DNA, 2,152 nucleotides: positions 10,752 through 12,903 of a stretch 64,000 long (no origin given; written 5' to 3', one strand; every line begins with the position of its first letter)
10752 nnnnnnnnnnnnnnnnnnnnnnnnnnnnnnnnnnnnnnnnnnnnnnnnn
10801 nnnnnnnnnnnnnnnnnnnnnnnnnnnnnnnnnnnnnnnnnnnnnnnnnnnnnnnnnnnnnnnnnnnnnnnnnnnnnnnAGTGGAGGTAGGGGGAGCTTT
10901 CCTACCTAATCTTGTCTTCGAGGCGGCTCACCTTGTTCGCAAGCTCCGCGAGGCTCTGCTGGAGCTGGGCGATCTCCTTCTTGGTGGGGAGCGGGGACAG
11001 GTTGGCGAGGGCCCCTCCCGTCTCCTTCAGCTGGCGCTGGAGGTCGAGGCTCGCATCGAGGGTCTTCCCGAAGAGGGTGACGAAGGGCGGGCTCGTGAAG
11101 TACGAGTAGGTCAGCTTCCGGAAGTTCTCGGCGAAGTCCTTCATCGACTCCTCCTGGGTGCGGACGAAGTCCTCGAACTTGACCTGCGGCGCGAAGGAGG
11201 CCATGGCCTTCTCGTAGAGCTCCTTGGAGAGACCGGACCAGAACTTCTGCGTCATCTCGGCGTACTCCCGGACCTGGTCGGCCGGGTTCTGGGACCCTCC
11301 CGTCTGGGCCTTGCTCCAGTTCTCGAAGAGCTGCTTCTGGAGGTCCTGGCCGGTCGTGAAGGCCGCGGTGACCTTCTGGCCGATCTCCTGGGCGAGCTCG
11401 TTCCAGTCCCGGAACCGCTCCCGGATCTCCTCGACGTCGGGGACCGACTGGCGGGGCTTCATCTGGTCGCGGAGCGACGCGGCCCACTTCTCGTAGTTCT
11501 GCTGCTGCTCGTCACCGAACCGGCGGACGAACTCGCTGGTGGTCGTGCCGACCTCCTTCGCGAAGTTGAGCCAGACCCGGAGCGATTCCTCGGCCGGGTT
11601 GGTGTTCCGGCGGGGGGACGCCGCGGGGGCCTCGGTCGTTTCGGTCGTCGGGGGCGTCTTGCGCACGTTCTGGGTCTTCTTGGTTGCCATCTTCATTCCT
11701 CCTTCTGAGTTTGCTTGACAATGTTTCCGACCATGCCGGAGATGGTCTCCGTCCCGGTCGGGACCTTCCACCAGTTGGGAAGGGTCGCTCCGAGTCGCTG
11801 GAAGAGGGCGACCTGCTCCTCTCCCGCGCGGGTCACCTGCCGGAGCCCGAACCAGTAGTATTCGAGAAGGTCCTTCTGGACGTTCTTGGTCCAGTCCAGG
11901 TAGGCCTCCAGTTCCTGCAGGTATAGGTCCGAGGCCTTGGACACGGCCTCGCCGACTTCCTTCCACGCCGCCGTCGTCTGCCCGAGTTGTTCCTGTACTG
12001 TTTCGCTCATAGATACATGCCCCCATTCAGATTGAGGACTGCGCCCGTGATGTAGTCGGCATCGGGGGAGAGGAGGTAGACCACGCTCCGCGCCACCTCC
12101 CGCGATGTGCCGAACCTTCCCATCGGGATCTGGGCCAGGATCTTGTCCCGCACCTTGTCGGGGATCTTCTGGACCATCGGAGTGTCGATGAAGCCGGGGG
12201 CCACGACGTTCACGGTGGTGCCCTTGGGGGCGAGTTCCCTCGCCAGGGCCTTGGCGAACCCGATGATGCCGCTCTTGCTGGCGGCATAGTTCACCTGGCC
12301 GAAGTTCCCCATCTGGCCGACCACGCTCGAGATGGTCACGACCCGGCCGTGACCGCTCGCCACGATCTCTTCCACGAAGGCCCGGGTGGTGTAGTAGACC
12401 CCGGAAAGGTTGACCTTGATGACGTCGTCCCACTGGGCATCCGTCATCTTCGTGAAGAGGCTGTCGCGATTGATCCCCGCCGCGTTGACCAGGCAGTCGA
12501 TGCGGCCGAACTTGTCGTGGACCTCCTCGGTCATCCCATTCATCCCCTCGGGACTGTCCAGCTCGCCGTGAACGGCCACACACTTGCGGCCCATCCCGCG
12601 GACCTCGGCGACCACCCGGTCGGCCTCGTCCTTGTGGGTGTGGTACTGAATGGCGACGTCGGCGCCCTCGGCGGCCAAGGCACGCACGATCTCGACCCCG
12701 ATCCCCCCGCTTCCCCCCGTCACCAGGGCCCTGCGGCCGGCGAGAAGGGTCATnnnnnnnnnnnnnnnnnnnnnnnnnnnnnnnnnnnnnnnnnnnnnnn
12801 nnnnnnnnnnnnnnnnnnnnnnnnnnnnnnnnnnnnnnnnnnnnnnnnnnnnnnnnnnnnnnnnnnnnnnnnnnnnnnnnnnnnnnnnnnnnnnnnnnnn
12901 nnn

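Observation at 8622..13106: Complete PHA (polyhydroxyalkanoate) operon with an AbrB-type regulator in a non-halophile-looking archaeon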

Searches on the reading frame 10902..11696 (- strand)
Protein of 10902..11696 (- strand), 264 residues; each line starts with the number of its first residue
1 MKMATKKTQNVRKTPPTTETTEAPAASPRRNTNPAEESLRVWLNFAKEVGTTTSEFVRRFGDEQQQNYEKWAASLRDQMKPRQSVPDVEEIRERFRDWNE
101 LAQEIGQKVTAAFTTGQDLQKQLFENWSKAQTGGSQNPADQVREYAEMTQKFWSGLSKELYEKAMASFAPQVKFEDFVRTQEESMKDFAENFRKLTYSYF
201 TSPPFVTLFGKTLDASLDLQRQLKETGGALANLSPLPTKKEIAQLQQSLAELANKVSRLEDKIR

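Call 4: search_protein_families(library=pfam, max_evalue=0.1, proteins=[window:10902-11696:-])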
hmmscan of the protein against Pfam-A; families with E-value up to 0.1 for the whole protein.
window:10902-11696:- (264 aa): 5 families
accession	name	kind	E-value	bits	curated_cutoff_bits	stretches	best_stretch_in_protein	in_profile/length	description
PF09712.15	PHA_synth_III_E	-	5.8e-07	29.5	25.7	1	198-259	249-310/311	Poly(R)-hydroxyalkanoic acid synthase subunit (PHA_synth_III_E)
PF24627.1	PUMA_CC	-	0.0044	17.4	30.1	1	238-264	41-67/74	PUMA coiled-coil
PF24138.1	TPR_TNPO3_IPO13_2nd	-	0.016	16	27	0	143-170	47-74/90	Transportin-3/Importin-13 second TPR domain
PF10805.13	DUF2730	-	0.035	14.7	24.9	1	231-264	54-87/102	Protein of unknown function (DUF2730)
PF09361.15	Phasin_2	-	0.057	14.1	24.9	0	51-124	16-89/100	Phasin protein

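Call 5: search_protein_families(library=ncbifam, max_evalue=0.1, proteins=[window:10902-11696:-])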
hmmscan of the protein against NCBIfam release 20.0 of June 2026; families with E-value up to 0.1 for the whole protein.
window:10902-11696:- (264 aa): 3 families
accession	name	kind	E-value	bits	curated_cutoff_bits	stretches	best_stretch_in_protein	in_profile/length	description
TIGR01834.1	PHA_synth_III_E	subfamily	3.4e-06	26.8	154.95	1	200-263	253-316/324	class III poly(R)-hydroxyalkanoic acid synthase subunit PhaE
TIGR02132.1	phaR_Bmeg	equivalog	0.00047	20.1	148.4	1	204-262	36-94/189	polyhydroxyalkanoic acid synthase subunit PhaR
TIGR01837.1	PHA_granule_1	subfamily_domain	0.05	13.7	94.7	0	229-260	86-116/118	poly(hydroxyalkanoate) granule-associated protein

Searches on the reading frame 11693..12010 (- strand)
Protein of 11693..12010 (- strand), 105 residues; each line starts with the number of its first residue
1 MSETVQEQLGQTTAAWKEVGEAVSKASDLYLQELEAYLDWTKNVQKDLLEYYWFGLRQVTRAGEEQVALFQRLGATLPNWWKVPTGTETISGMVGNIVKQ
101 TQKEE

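Call 4: search_protein_families(library=pfam, max_evalue=0.1, proteins=[window:11693-12010:-])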
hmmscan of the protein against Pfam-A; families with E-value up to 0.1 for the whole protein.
window:11693-12010:- (105 aa): 3 families
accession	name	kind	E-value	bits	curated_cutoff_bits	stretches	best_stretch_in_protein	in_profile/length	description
PF06848.17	Disaggr_repeat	-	0.016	15.3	33.9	1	12-68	14-69/179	Disaggregatase related repeat domain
PF18078.7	Thioredoxin_11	-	0.024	15.2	22.9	1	25-73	32-84/126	Thioredoxin-like SNTX domain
PF22564.2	HAAS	-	0.062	14.1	27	1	30-52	2-25/55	HAAS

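Call 5: search_protein_families(library=ncbifam, max_evalue=0.1, proteins=[window:11693-12010:-])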
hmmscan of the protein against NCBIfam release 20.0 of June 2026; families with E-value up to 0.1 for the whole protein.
window:11693-12010:- (105 aa): 0 families

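Call 30: find_homologous_proteins(query=window:11693-12010:-, max_evalue=0.001)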
Query window:11693-12010:- (105 aa): 2 proteins with E <= 0.001 among 5 candidates.
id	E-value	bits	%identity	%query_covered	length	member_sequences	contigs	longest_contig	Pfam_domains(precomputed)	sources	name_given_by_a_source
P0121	2.1e-62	225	100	100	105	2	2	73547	-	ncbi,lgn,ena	-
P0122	4.6e-34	134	60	99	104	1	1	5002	-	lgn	-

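Call 32: find_encoding_contigs(protein=P0121, flank=3000, max_places=4)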
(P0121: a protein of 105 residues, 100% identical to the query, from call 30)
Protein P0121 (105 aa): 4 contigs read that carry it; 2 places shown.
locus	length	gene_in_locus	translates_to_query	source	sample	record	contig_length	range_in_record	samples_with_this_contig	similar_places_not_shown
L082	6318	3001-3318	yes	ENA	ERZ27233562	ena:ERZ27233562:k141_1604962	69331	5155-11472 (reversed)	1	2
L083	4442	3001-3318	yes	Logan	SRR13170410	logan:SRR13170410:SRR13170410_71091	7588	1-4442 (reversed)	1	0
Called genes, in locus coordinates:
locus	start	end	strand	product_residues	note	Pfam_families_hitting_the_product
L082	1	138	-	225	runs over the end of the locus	-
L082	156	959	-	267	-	-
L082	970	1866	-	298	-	-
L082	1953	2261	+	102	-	-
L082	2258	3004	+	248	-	PF00106:adh_short, PF08659:KR, PF23441:SDR (weak), PF13561:adh_short_C2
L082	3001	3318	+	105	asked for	-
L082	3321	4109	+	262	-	PF09712:PHA_synth_III_E (faint)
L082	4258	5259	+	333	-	PF00561:Abhydrolase_1, PF12146:Hydrolase_4 (faint), PF01738:DLH (faint), PF06850:PHB_depo_C, PF11339:DUF3141 (weak)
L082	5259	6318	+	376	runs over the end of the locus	PF00378:ECH_1, PF16113:ECH_2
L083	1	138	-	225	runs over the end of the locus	-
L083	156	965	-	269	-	-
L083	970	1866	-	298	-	-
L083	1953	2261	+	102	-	-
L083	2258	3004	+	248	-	PF00106:adh_short, PF08659:KR, PF23441:SDR (weak), PF13561:adh_short_C2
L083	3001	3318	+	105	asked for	-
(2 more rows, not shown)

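Call 36: find_encoding_contigs(protein=P0121, flank=10000, max_places=1)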
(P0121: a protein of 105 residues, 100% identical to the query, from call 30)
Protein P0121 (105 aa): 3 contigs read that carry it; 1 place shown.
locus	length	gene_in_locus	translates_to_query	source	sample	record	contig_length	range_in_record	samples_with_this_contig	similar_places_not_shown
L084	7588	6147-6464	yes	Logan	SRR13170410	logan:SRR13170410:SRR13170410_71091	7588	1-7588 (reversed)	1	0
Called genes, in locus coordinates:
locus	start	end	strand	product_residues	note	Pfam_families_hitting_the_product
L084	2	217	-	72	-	?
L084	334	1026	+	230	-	-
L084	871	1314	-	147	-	-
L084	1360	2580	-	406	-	-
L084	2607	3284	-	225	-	-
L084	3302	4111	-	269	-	-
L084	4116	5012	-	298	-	-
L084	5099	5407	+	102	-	-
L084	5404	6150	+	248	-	PF00106:adh_short, PF08659:KR, PF23441:SDR (weak), PF13561:adh_short_C2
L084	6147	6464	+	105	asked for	-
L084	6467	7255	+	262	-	PF09712:PHA_synth_III_E (faint)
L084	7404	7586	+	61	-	?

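Call 69: search_protein_representatives(protein=window:11693-12010:-)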
Query: 105 residues. Proteins with E-value up to 0.001 (for the whole library): 9; up to 1e-10: 2; up to 1e-30: 0. The best 9 are listed.
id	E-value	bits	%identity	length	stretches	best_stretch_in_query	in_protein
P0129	4.1e-22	94.3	46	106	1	7-104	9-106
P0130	1.3e-14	70.2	40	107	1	12-103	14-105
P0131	6.6e-10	55.1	-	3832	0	-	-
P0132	9.0e-10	54.7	33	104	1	13-94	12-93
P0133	5.4e-08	49.0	44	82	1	38-103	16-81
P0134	6.6e-08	48.7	35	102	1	14-76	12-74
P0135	9.2e-08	48.2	42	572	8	49-83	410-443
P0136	9.3e-06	41.8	41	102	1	13-71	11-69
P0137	2.0e-05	40.7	33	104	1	12-92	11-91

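Call 84: predict_structure(alignment_id=A3)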
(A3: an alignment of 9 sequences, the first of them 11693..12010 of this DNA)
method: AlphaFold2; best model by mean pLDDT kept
length: 105 residues; sequences in the alignment: 9
mean_pLDDT: 79.7   pTM: 0.38
mean pLDDT of the five models: 79.7, 75.8, 74.6, 69.5, 69.2
residues with pLDDT >= 90: 50; 70-90: 24; 50-70: 30; < 50: 1
segments of 3 or more residues with pLDDT < 50: none
pLDDT, mean of each block of 10 residues (from residue 1): 77 90 93 94 94 93 89 71 54 57 54
secondary structure, 60 per line:
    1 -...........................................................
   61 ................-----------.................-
elements in order: H2-76 H88-104

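Call 86: fold_search(model_id=the predicted structure, library=pdb)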
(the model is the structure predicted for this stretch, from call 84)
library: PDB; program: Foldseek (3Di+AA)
matches with E <= 10: 0; with E <= 0.001: 0
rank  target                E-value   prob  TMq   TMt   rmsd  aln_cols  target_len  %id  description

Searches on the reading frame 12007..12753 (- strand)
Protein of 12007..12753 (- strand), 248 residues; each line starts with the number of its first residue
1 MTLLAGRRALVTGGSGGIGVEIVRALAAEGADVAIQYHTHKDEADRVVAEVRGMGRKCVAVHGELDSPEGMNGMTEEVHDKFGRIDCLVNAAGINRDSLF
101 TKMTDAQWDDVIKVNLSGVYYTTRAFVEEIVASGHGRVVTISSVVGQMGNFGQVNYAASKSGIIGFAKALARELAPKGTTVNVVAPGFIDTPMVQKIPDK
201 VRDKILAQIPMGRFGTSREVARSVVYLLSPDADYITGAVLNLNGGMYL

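Call 4: search_protein_families(library=pfam, max_evalue=0.1, proteins=[window:12007-12753:-])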
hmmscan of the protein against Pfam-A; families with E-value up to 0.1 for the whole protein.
window:12007-12753:- (248 aa): 9 families
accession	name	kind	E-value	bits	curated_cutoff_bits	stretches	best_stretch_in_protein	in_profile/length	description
PF13561.12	adh_short_C2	-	1.7e-60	205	27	1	16-246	6-235/236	Enoyl-(Acyl carrier protein) reductase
PF00106.31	adh_short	-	1.1e-57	195.1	26.6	1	9-200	3-193/195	short chain dehydrogenase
PF08659.16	KR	-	2.1e-23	83.6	22.6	1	10-184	4-173/180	KR domain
PF23441.1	SDR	-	6.9e-06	26.1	27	1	9-248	10-257/258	SDR-like rossmann domain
PF01370.27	Epimerase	-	0.00012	22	20.9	1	9-146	1-120/240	NAD dependent epimerase/dehydratase family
PF13460.12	NAD_binding_10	-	0.018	15.4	27.2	1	13-190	1-147/184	NAD(P)H-binding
PF13439.12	Glyco_transf_4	-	0.059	13.8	28.5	0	167-195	8-36/170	Glycosyltransferase Family 4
PF04127.22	DFP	-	0.059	13.6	22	0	9-39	22-52/186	DNA/pantothenate metabolism flavoprotein C-terminal domain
PF03853.21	YjeF_N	-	0.063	13.7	24.9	0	13-88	35-107/169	YjeF-related protein N-terminus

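Call 5: search_protein_families(library=ncbifam, max_evalue=0.1, proteins=[window:12007-12753:-])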
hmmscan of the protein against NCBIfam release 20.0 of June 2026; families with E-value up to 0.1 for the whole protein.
window:12007-12753:- (248 aa): 247 families (the best 25 are shown)
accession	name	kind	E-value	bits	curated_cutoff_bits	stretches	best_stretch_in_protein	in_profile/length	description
TIGR01830.1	3oxo_ACP_reduc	equivalog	4.3e-88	295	297.75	1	9-247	1-239/239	3-oxoacyl-[acyl-carrier-protein] reductase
TIGR01829.1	AcAcCoA_reduct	subfamily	6e-82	274.9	302.1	1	8-248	2-242/242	acetoacetyl-CoA reductase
NF009546.0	PRK12935.1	equivalog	2.2e-80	269.8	418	1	1-248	1-247/247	acetoacetyl-CoA reductase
NF004197.0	PRK05653.1-1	equivalog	2.5e-78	263.2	332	1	3-247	4-247/249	3-oxoacyl-ACP reductase FabG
NF004198.0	PRK05653.1-3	equivalog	2.3e-77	259.8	296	1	2-248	3-248/248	3-oxoacyl-ACP reductase FabG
NF009466.0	PRK12826.1-2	subfamily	1.6e-76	257.1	222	1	7-247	4-245/248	3-oxoacyl-ACP reductase FabG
NF009464.0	PRK12824.1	subfamily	1.6e-74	250.6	269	1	7-248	3-244/245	3-oxoacyl-ACP reductase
NF004199.0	PRK05653.1-4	equivalog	1.9e-70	237.3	301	1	4-248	3-247/247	3-oxoacyl-ACP reductase FabG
NF004200.0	PRK05653.1-5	equivalog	3e-70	236.5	273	1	7-246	3-241/242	3-oxoacyl-ACP reductase FabG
NF047420.2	EF_P_mod_YmfI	equivalog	8.3e-69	231.9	238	1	9-247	2-236/236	elongation factor P 5-aminopentanone reductase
NF009547.0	PRK12936.1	subfamily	1.2e-68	231.3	436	1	3-247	3-243/245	3-ketoacyl-(acyl-carrier-protein) reductase NodG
NF053542.1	FlxB_rubin_SDR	equivalog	9.6e-67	225.2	340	1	8-246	2-239/239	flexirubin biosynthesis SDR family reductase FlxB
NF042966.1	AcAcCoAred_PhaB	equivalog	9.8e-65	218.5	436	1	9-245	11-237/240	acetoacetyl-CoA reductase PhaB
NF005559.1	PRK07231.1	subfamily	3.2e-62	210.3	215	1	4-247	2-248/249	glucose 1-dehydrogenase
TIGR01831.1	fabG_rel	equivalog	3.1e-60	203.5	338.85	1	10-246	2-238/239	3-ketoacyl-ACP reductase FabG2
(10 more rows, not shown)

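Call 38: list_cluster_members(proteins=[P0121, window:12007-12753:-, window:8622-9752:-, P0001])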
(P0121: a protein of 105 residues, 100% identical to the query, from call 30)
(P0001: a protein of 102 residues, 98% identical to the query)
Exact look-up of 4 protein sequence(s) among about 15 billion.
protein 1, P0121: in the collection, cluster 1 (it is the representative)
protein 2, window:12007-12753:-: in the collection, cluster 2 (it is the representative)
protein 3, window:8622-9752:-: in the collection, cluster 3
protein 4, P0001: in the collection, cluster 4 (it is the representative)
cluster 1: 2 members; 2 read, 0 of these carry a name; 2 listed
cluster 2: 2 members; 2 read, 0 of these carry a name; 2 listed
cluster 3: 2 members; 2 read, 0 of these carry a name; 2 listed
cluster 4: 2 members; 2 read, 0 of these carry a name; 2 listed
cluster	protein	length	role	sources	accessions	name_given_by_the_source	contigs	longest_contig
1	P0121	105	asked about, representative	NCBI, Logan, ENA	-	-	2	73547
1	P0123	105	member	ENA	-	-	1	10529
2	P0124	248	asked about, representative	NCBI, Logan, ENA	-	-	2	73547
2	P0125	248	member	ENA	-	-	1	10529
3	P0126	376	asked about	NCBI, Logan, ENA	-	-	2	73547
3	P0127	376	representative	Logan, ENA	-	-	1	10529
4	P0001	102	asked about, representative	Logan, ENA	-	-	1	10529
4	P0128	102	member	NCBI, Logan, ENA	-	-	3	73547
